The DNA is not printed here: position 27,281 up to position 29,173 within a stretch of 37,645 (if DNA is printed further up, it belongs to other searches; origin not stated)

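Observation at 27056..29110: Convergent neighbour is a secreted M1 pseudo-peptidase (NTIAH...D instead of HEXXH...E) fused to TPR repeats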

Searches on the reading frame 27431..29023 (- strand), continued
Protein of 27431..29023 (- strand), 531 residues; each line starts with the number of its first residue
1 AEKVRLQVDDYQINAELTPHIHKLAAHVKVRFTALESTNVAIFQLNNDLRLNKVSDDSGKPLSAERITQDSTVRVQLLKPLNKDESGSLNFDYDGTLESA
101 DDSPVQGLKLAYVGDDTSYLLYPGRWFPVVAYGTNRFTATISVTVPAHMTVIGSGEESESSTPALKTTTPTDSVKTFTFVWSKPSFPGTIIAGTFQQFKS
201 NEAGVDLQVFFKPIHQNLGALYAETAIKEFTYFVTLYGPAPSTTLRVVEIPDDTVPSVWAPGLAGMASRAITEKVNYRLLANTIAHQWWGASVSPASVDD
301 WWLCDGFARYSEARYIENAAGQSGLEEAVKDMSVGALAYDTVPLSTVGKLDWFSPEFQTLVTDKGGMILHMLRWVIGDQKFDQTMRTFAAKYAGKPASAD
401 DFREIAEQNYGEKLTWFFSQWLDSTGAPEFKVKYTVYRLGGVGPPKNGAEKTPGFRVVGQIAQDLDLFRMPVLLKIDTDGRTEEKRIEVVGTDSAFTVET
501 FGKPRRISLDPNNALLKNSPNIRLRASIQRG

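Call 49: find_encoding_contigs(protein=P0419, flank=8000, max_places=1)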
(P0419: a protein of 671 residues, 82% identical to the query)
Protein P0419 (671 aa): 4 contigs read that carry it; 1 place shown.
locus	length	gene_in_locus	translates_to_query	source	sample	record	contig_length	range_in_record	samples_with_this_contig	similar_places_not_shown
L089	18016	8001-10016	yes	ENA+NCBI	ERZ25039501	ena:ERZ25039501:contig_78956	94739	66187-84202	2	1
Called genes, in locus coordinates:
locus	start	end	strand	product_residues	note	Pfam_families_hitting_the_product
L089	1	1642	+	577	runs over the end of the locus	PF03448:MgtE_N, PF00005:ABC_tran, PF13304:AAA_21 (faint), PF09821:AAA_assoc_C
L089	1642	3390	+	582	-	PF00528:BPD_transp_1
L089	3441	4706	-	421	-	PF08240:ADH_N, PF00107:ADH_zinc_N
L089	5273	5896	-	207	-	-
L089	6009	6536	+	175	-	-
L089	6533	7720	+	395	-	PF02684:LpxB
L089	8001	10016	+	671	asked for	PF07719:TPR_2 (faint), PF01433:Peptidase_M1, PF13428:TPR_14 (faint), PF00515:TPR_1 (faint), PF13181:TPR_8 (faint), PF13414:TPR_11 (faint), PF14559:TPR_19 (weak)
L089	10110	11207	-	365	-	PF02636:Methyltransf_28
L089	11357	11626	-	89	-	PF03960:ArsC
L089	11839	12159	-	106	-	PF00581:Rhodanese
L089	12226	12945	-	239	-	PF07722:Peptidase_C26, PF00117:GATase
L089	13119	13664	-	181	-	PF12826:HHH_2, PF14520:HHH_5 (weak), PF00533:BRCT, PF12738:PTCB-BRCT (weak)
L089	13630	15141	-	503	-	PF22745:Nlig-Ia, PF01653:DNA_ligase_aden, PF03120:OB_DNA_ligase, PF03119:DNA_ligase_ZBD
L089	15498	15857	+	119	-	-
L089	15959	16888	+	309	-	PF00781:DAGK_cat, PF19279:YegS_C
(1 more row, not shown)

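Call 64: predict_structure(alignment_id=A3)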
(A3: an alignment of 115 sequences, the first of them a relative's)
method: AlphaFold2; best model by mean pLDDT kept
length: 684 residues; sequences in the alignment: 115
mean_pLDDT: 88.6   pTM: 0.84
mean pLDDT of the five models: 88.6, 88.1, 87.2, 86.8, 85.5
residues with pLDDT >= 90: 479; 70-90: 149; 50-70: 37; < 50: 19
segments of 3 or more residues with pLDDT < 50: 1-7, 26-30, 678-684
pLDDT, mean of each block of 10 residues (from residue 1): 43 72 53 84 94 96 95 93 95 89 94 96 81 71 89 91 91 95 94 79 94 92 93 87 93 93 88 90 81 90 90 90 90 95 95 93 90 91 88 96 96 94 91 97 93 91 87 60 86 85 90 91 90 90 91 92 88 95 95 96 96 94 95 96 96 90 93 71 34
secondary structure, 60 per line:
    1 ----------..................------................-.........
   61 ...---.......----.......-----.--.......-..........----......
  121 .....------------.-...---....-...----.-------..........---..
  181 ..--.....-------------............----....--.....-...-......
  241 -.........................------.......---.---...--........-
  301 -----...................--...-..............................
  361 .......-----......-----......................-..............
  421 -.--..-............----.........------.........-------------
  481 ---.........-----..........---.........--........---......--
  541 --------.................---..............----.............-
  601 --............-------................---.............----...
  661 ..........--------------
elements in order (helices of 4 or more, strands of 3 or more residues): H11-28 E35-47 E52-63 E67-73 E78-84 E93-96 E101-110 E115-125 E140-142 E146-149 E166-175 E179-182 E185-189 E203-214 E219-222 E225-229 E235-240 H242-266 E273-279 E287-289 E292-296 H306-321 E322-324 H331-367 H373-378 H384-405 H407-420 H428-439 H444-452 E459-467 E484-492 E498-507 E511-519 E522-529 E533-538 H549-565 H569-582 H587-599 H603-614 H622-637 H641-653 H658-670
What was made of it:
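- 29021..29110 (-): Signal peptide (aa 1-30): R-rich n-region, Leu-rich core, AWA|AEK cleavage motif. AF2 models an isolated low-confidence helix at 11-28 (call 64).
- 28391..29008 (-): Domain I, the M1 N-terminal beta domain (aa 35-240). AF2 model, pLDDT about 90 (call 64).
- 27101..27466 (-): Domain IV, seven helices (about 3.5 TPR), aa 549-670. It is the most conserved domain of the family. AF2 helices (call 64).
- On TPR repeat proteins: AF2 models seven helices at 549-670 (call 64).
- AF2 pLDDT 88.6, pTM 0.84 (call 64). The AF2 model is confident (call 64).
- Tried and rejected: It was replaced by a run with a 115-sequence alignment (call 64).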

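Call 66: fold_search(model_id=the predicted structure, library=pdb)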
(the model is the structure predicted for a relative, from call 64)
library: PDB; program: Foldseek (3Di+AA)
matches with E <= 10: 1699; with E <= 0.001: 264
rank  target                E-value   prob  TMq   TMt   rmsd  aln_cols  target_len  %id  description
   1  7zyf_A                5.2e-31  1.00  0.64  0.52   9.2       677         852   13  Insulin regulated aminopeptidase (IRAP) in complex with a nanomolar alpha hydroxy beta amino acid based inhibitor. (released 2022-07-20)
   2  6ydx_B                1.0e-30  1.00  0.64  0.52   9.2       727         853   14  Insulin-regulated aminopeptidase complexed with a macrocyclic peptidic inhibitor (released 2020-07-22)
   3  5mj6_B                1.3e-30  1.00  0.64  0.52   9.5       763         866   13  Ligand-induced conformational change of Insulin-regulated aminopeptidase: insights on catalytic mechanism and active s (released 2017-04-05)
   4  8cgp_A                2.1e-30  1.00  0.65  0.53  10.1       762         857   12  Insulin regulated aminopeptidase (IRAP) in complex with an allosteric aryl sulfonamide inhibitor (released 2024-01-31)
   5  8cgp_B                3.9e-30  1.00  0.64  0.52   8.9       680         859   14  Insulin regulated aminopeptidase (IRAP) in complex with an allosteric aryl sulfonamide inhibitor (released 2024-01-31)
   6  5mj6_A                2.5e-29  1.00  0.65  0.52   8.9       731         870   13  Ligand-induced conformational change of Insulin-regulated aminopeptidase: insights on catalytic mechanism and active s (released 2017-04-05)
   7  4p8q_A                4.5e-29  1.00  0.61  0.49  10.0       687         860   14  Crystal Structure of Human Insulin Regulated Aminopeptidase with Alanine in Active Site (released 2014-12-03)
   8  2yd0_A                5.4e-29  1.00  0.63  0.51   8.9       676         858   14  Crystal structure of the soluble domain of human endoplasmic reticulum aminopeptidase 1 ERAP1 (released 2011-04-13)
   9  8cgw_A                6.0e-29  1.00  0.62  0.50   9.2       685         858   14  Insulin-regulated aminopeptidase (IRAP) in complex with an allosteric benzopyran-based inhibitor (released 2024-01-31)
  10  4pj6_B                6.3e-29  1.00  0.61  0.50  10.6       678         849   13  Crystal Structure of Human Insulin Regulated Aminopeptidase with Lysine in Active Site (released 2014-12-03)
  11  7nup_C                1.0e-28  1.00  0.62  0.50   9.4       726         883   15  Endoplasmic reticulum aminopeptidase 2 complexed with a mixed hydroxamic and sulfonyl ligand (released 2022-06-22)
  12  8cgw_B                1.1e-28  1.00  0.62  0.50   9.1       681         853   14  Insulin-regulated aminopeptidase (IRAP) in complex with an allosteric benzopyran-based inhibitor (released 2024-01-31)
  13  5ab0_C                1.3e-28  1.00  0.63  0.50   8.7       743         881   14  Crystal structure of aminopeptidase ERAP2 with ligand (released 2015-09-30)
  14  6m8p_A                1.5e-28  1.00  0.65  0.52   8.6       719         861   15  Human ERAP1 bound to phosphinic pseudotripeptide inhibitor DG013 (released 2019-12-18)
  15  4p8q_B                1.6e-28  1.00  0.61  0.50  10.0       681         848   13  Crystal Structure of Human Insulin Regulated Aminopeptidase with Alanine in Active Site (released 2014-12-03)
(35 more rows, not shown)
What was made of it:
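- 28391..29008 (-): Foldseek matches IRAP/ERAP (call 66).
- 27755..28387 (-): Domain II, thermolysin-like 'catalytic' domain without catalytic residues (aa 242-452). AF2 and Foldseek (calls 64, 66).
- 27497..27736 (-): Domain III, beta sandwich (aa 459-538). Calls 64, 66.
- On Peptidase family M1 (Pfam PF01433 / MEROPS M1): Foldseek matches IRAP/ERAP at E 5e-31 (call 66).
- Closest known: Four-domain M1 aminopeptidases. Same: The overall four-domain architecture and fold (Foldseek E 5e-31, TMq 0.64, call 66).
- Foldseek hits IRAP/ERAP1/ERAP2/APN at E 5e-31, TMq 0.64, over about 680 or more columns (call 66).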

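Call 77: list_cluster_members(proteins=[P0126, P0129, P0130, P0134, P0173, P0184, P0205, P0255, P0140, P0166])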
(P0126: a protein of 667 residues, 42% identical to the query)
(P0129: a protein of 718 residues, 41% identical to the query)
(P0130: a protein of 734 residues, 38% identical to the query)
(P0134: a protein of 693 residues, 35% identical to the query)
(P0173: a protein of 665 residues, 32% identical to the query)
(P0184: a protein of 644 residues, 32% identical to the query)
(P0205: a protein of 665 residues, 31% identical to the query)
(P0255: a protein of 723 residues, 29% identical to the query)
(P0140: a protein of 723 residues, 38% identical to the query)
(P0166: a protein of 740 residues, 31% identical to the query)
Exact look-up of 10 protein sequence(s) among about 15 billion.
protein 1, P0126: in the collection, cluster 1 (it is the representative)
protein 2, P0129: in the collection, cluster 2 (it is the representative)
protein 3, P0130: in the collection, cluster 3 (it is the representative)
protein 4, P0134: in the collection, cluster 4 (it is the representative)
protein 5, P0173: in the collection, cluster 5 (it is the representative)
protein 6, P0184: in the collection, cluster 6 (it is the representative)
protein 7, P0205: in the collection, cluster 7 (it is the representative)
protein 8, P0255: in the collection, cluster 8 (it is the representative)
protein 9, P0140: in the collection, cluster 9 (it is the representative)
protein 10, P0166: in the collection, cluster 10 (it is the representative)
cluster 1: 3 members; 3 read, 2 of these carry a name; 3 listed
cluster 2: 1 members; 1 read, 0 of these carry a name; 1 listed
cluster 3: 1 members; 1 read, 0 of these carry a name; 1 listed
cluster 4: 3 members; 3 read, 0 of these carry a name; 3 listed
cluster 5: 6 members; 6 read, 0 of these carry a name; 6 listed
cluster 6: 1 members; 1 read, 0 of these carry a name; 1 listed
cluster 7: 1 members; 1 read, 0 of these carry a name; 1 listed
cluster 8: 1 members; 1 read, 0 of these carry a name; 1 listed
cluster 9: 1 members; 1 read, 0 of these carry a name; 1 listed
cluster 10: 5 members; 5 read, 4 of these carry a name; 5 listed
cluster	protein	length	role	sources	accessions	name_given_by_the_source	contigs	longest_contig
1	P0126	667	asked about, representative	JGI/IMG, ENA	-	hypothetical protein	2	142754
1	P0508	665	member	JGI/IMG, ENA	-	hypothetical protein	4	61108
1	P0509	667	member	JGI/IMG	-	-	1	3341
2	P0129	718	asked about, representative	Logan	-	-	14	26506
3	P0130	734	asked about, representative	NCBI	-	-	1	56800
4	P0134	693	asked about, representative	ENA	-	-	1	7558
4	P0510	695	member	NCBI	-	-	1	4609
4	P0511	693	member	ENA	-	-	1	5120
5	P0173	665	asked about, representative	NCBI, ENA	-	-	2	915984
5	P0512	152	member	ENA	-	-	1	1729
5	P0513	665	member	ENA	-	-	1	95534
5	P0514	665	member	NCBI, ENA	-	-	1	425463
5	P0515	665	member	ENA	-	-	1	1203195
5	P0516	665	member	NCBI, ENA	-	-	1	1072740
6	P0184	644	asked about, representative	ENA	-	-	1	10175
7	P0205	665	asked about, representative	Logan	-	-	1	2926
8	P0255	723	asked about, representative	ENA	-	-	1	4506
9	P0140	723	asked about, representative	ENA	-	-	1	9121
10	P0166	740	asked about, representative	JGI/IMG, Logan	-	aminopeptidase N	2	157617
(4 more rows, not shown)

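Call 83: search_protein_families(library=ncbifam, proteins=[L018:2281-4260:+, L085:10041-10586:+, L001:5425-7164:+], max_evalue=0.00001)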
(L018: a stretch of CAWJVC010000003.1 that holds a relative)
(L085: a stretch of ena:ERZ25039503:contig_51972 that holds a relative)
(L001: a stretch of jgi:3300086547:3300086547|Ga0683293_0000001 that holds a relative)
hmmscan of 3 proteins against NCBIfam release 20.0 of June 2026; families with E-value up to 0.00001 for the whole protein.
L018:2281-4260:+ (659 aa): 182 families (the best 25 are shown)
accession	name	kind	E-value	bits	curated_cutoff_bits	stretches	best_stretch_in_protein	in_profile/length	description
TIGR02203.1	MsbA_lipidA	equivalog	1.5e-131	439.7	602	2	316-647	265-572/572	lipid A export permease/ATP-binding protein MsbA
NF052233.1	CphA_assoc_ABC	equivalog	3.6e-130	435.6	880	3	408-651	507-750/766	cyanophycin metabolism-associated ABC transporter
TIGR02204.1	MsbA_rel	hypoth_equivalog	8.6e-124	414.3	780.4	2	314-645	266-576/576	ABC transporter, permease/ATP-binding protein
TIGR00958.1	3a01208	subfamily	1.2e-118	397.3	874.6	3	423-640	495-710/711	antigen peptide transporter 2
NF008056.1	PRK10790.1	equivalog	5.2e-112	375.3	746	2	410-651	341-582/584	SmdB family multidrug efflux ABC transporter permease/ATP-binding protein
NF008381.0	PRK11176.1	equivalog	2.2e-106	356.5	867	1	16-646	11-581/582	lipid A ABC transporter ATP-binding protein/permease MsbA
NF045513.1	HepA_fam_ABC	equivalog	1e-101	341.3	725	2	422-645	387-610/610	heterocyst formation ABC transporter subunit HepA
TIGR01846.1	type_I_sec_HlyB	subfamily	1.2e-96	324.6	725.55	2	422-644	470-692/694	type I secretion system permease/ATPase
TIGR03375.1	type_I_sec_LssB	subfamily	1.6e-92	311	693.1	2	423-632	481-690/696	type I secretion system permease/ATPase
NF010178.0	PRK13657.1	equivalog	1.9e-90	304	733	2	425-649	351-575/588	glucan ABC transporter ATP-binding protein/ permease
NF000475.1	tet_ABC_46_B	exception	4.9e-89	299.4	1250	2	420-644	350-574/578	tetracycline efflux ABC transporter Tet(46) subunit B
NF008055.0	PRK10789.1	equivalog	3.3e-85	286.7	845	2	423-647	350-574/590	SmdA family multidrug ABC transporter permease/ATP-binding protein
TIGR03796.1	NHLM_micro_ABC1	equivalog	3.7e-82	276.6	853.3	2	313-640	400-708/710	NHLP family bacteriocin export ABC transporter peptidase/permease/ATPase subunit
TIGR03797.1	NHLM_micro_ABC2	equivalog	4.6e-81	273.3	709.4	2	422-644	466-685/686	NHLP bacteriocin export ABC transporter permease/ATPase subunit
TIGR02857.1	CydD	equivalog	5.2e-81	273.2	435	1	76-616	36-529/529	thiol reductant ABC exporter subunit CydD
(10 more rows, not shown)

L085:10041-10586:+ (181 aa): 2 families
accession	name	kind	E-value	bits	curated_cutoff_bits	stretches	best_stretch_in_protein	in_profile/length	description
TIGR04571.1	LmtA_Leptospira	exception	3e-17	63.2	325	1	63-171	88-195/252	lipid A Kdo2 1-phosphate O-methyltransferase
NF040696.1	isopcys_mtase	equivalog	1.4e-06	28.3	160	1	47-139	95-188/190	protein-S-isoprenylcysteine O-methyltransferase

L001:5425-7164:+ (579 aa): 1 family
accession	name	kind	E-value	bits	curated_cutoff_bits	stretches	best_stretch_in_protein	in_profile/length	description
TIGR03436.1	acidobact_VWFA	subfamily_domain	2.2e-72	244.3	81.25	1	39-436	1-322/324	VWA domain-containing protein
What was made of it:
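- An LmtA-like gene in between, a weak hit (call 83).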
